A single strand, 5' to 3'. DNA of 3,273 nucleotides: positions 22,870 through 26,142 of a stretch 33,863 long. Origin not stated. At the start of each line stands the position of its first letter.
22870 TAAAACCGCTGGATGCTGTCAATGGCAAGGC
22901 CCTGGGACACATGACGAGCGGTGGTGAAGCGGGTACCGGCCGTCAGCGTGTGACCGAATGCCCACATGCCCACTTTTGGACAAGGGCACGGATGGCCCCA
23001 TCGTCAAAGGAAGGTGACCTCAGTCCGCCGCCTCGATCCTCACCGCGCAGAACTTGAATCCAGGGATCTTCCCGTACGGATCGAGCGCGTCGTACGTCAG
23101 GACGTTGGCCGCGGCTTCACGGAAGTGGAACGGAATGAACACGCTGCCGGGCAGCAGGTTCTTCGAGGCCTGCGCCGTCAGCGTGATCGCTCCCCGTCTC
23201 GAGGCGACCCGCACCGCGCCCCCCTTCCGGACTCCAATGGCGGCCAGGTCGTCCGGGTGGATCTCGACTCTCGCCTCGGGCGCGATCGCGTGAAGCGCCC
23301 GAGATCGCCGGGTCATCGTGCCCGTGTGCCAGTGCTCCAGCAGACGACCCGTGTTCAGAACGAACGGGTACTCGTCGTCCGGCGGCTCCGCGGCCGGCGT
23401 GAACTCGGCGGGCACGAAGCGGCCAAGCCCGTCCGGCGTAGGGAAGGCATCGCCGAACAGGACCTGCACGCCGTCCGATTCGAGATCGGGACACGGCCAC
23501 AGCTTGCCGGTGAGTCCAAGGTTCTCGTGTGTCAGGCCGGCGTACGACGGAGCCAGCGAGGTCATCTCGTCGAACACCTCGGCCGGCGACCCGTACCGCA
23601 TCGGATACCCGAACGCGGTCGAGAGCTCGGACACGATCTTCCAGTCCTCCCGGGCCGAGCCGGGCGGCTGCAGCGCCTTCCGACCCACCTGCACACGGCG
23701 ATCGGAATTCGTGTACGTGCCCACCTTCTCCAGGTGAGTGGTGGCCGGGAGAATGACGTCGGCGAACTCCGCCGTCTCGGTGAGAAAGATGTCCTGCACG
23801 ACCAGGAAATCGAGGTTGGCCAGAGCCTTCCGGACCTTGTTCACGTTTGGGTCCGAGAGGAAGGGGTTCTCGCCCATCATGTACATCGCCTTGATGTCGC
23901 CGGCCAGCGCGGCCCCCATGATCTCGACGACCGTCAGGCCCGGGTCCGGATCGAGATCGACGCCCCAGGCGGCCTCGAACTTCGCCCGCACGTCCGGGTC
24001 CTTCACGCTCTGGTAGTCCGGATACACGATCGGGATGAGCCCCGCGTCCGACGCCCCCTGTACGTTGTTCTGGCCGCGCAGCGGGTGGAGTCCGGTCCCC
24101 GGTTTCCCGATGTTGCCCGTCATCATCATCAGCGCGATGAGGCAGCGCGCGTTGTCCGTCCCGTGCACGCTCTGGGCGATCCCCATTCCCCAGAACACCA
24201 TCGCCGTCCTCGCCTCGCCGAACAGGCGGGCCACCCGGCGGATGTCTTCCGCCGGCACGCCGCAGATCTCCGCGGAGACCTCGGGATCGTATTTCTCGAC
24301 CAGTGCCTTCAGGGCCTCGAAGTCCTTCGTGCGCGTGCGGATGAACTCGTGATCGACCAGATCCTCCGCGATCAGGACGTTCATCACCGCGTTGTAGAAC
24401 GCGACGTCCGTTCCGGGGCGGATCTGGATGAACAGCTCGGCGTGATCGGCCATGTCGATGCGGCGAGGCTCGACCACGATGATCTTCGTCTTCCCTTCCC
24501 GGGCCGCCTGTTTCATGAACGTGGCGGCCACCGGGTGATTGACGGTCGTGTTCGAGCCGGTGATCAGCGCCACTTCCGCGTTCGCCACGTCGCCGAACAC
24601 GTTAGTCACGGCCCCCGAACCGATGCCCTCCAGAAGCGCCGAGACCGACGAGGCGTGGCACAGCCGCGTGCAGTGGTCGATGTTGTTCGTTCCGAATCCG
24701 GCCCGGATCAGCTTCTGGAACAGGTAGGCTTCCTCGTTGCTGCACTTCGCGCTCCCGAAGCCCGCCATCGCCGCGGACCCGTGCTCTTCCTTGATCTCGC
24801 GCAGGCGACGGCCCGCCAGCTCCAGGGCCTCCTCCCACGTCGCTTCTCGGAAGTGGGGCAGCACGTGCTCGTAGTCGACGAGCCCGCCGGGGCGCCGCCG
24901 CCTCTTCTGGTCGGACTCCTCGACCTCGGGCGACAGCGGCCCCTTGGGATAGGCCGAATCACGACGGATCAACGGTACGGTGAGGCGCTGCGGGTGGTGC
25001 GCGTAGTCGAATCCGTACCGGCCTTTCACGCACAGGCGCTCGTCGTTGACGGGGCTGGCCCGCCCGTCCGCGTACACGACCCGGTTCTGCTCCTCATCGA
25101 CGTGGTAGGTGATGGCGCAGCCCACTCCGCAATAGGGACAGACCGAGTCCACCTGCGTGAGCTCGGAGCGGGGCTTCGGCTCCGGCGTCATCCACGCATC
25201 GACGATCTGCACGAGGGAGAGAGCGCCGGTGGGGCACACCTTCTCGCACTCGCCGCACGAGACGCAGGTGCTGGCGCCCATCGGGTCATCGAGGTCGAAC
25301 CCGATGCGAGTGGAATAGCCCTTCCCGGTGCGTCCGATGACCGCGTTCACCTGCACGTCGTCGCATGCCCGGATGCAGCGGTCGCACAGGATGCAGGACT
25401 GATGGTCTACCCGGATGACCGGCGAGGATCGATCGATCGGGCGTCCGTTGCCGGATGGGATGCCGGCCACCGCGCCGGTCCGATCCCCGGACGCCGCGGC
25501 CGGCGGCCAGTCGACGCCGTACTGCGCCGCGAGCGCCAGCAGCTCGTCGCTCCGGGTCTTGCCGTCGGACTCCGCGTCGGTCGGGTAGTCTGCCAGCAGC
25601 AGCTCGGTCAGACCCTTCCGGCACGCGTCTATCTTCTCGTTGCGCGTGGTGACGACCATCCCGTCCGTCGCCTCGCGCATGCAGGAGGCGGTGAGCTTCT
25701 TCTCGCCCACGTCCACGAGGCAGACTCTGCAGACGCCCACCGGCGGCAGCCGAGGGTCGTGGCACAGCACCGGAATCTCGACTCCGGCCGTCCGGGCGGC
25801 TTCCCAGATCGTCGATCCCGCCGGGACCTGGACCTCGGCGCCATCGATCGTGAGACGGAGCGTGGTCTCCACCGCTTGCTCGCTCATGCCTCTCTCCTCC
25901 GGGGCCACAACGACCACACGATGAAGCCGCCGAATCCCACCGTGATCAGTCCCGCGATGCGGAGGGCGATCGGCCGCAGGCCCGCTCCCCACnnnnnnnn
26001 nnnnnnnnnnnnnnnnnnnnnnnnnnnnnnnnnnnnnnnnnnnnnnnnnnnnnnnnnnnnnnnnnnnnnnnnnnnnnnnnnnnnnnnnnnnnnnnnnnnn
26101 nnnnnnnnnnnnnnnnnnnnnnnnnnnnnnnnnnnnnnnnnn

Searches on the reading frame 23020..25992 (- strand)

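Call 11: search_protein_families(library=pfam, proteins=[window:23020-25992:-], max_evalue=0.001)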
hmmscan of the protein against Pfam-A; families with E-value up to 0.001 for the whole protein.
window:23020-25992:- (990 aa): 13 families
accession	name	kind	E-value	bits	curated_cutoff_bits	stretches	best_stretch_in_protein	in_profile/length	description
PF00384.28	Molybdopterin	-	5e-75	253.2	24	1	336-792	1-352/353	Molybdopterin oxidoreductase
PF01568.27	Molydop_binding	-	1e-30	106.5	26.8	1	877-983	1-110/110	Molydopterin dinucleotide binding domain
PF13510.11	Fer2_4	-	9.7e-21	74.1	22.8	1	43-118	2-81/82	2Fe-2S iron-sulfur cluster binding domain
PF04879.21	Molybdop_Fe4S4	-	4e-13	49.6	22.7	1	280-332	3-54/55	Molybdopterin oxidoreductase Fe4S4 domain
PF14697.11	Fer4_21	-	1e-07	32.4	35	1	194-258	2-57/59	4Fe-4S dicluster domain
PF00111.32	Fer2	-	4e-07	30.3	21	1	48-104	2-55/77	2Fe-2S iron-sulfur cluster binding domain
PF22117.2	Fer4_Nqo3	-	6.3e-07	29.9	27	1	191-258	2-66/67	NADH-quinone oxidoreductase subunit 3, ferredoxin-like domain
PF12838.12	Fer4_7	-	9.4e-07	29.6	27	1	199-257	1-52/52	4Fe-4S dicluster domain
PF00037.32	Fer4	-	1.9e-05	24.7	21.1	1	241-258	6-23/24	4Fe-4S binding domain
PF12837.12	Fer4_6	-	2.7e-05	24.3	25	1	241-258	7-24/24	4Fe-4S binding domain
PF13187.11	Fer4_9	-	2.8e-05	24.5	27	1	200-257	2-51/52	4Fe-4S dicluster domain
PF13183.11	Fer4_8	-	7.7e-05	23.6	27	1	198-256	3-67/68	4Fe-4S dicluster domain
PF13534.11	Fer4_17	-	9.8e-05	23.3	22.2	1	199-256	1-59/61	4Fe-4S dicluster domain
